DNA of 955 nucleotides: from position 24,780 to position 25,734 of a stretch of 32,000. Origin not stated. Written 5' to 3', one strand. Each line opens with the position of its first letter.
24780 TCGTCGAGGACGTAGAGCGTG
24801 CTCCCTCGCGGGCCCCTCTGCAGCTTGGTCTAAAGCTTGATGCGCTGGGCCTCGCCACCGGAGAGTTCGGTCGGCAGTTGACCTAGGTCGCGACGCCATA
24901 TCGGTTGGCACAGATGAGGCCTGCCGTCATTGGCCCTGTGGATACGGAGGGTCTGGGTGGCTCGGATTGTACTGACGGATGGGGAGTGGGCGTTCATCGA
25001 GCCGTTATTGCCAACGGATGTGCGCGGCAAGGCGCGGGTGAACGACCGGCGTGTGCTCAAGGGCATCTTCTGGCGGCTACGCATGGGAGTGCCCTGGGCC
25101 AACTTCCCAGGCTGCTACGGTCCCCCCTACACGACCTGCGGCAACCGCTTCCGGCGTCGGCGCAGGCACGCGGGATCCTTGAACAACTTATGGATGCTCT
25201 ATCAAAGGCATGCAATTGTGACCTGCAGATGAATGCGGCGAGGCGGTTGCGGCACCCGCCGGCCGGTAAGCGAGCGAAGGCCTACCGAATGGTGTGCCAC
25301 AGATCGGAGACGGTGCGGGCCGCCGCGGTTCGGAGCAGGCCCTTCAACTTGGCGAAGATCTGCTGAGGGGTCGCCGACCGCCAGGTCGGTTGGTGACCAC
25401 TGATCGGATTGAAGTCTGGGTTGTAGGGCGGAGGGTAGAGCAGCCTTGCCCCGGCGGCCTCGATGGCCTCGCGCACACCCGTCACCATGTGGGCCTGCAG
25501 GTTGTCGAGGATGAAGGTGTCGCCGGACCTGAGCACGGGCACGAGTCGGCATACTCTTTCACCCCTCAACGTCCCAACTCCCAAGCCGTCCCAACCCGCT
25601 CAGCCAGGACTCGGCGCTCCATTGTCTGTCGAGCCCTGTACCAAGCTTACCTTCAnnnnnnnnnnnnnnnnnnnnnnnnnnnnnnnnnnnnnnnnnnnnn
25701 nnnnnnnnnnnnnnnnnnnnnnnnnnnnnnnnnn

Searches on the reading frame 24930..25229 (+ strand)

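Call 46: search_protein_families(library=pfam, proteins=[window:24930-25229:+], max_evalue=0.01)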
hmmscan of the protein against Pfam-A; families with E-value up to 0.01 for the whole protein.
seq(100 aa): 1 family
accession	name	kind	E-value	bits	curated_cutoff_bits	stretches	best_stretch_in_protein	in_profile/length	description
PF13340.11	DUF4096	-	2.1e-18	66.8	34.3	1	15-79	1-68/76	Putative transposase of IS4/5 family (DUF4096)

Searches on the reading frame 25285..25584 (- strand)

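Call 46: search_protein_families(library=pfam, proteins=[window:25285-25584:-], max_evalue=0.01)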
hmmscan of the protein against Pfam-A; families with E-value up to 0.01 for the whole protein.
seq(100 aa): 1 family
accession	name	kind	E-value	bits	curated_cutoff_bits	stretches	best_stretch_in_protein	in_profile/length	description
PF13358.12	DDE_3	-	2.8e-09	37.4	28.6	1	21-61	80-122/146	DDE superfamily endonuclease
